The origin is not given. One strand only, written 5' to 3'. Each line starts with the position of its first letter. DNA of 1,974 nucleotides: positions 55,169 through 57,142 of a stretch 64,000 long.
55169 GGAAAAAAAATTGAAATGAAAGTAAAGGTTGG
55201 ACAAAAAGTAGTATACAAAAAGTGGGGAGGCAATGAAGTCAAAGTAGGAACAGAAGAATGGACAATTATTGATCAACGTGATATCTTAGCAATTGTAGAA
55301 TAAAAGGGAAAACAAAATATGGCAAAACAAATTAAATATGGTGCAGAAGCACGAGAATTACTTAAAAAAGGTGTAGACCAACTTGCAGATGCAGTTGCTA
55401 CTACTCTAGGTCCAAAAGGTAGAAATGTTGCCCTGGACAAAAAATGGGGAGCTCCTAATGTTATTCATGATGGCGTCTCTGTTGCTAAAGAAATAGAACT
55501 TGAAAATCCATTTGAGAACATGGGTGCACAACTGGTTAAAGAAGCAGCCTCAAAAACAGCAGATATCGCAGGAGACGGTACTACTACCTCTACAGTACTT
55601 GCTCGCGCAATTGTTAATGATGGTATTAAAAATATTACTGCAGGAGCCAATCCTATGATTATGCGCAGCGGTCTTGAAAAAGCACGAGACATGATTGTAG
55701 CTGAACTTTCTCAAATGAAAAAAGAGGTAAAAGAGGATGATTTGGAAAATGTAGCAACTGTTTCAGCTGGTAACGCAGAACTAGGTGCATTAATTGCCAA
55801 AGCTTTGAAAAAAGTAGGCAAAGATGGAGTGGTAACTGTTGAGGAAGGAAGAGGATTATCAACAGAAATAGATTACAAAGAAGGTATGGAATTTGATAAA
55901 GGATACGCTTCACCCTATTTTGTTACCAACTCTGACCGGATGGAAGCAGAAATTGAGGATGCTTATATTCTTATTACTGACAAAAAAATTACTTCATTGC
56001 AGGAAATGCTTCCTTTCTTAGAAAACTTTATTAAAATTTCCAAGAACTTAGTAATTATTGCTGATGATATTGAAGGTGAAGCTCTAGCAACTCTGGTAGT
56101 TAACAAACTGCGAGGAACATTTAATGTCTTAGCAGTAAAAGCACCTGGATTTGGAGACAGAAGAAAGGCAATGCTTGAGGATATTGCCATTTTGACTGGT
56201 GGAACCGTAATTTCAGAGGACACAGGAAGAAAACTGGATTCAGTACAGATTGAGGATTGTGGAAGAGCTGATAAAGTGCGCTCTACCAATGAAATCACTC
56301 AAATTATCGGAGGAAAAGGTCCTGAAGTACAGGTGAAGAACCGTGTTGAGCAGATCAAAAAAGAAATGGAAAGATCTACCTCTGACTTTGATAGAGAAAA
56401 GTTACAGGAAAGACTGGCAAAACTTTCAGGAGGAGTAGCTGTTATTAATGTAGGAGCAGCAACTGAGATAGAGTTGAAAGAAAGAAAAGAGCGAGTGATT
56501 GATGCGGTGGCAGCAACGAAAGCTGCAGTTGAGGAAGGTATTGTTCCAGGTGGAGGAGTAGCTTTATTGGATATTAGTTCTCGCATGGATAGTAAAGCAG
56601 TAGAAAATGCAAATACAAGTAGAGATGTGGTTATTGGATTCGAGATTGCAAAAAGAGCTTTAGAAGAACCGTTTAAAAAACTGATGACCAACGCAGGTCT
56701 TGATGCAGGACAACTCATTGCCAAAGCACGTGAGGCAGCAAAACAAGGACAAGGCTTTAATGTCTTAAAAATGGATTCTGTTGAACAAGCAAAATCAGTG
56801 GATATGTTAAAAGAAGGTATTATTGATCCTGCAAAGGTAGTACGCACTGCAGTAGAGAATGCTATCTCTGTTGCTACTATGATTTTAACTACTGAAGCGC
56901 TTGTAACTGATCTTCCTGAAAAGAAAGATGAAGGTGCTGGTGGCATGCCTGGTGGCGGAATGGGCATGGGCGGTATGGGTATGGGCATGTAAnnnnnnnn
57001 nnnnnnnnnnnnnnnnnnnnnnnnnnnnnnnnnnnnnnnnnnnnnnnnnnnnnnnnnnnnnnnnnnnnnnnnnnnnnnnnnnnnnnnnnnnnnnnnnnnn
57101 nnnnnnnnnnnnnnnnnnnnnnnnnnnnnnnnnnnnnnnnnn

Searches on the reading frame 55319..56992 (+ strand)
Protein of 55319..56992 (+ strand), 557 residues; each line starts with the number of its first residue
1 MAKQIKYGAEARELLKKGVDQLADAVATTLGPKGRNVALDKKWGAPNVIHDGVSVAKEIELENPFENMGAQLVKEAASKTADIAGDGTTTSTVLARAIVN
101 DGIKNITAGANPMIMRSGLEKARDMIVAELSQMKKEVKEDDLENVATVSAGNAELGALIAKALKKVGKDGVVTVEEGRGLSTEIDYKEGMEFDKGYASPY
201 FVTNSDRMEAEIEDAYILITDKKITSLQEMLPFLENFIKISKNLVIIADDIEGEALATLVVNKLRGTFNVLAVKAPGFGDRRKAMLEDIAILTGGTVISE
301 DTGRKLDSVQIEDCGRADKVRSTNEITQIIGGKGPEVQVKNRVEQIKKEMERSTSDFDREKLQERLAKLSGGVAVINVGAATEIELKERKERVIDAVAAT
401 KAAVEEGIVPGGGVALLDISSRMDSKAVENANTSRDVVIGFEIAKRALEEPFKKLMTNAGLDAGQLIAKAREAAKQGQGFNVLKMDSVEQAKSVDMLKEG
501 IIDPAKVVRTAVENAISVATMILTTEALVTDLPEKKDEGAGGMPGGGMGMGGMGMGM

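Call 15: search_protein_families(library=pfam, proteins=[window:55319-56992:+], max_evalue=0.001)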
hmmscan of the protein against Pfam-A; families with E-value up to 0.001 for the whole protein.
window:55319-56992:+ (557 aa): 1 family
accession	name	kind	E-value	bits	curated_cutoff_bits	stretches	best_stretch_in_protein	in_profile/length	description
PF00118.29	Cpn60_TCP1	-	1.4e-69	235.6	34.3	1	22-530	1-487/490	TCP-1/cpn60 chaperonin family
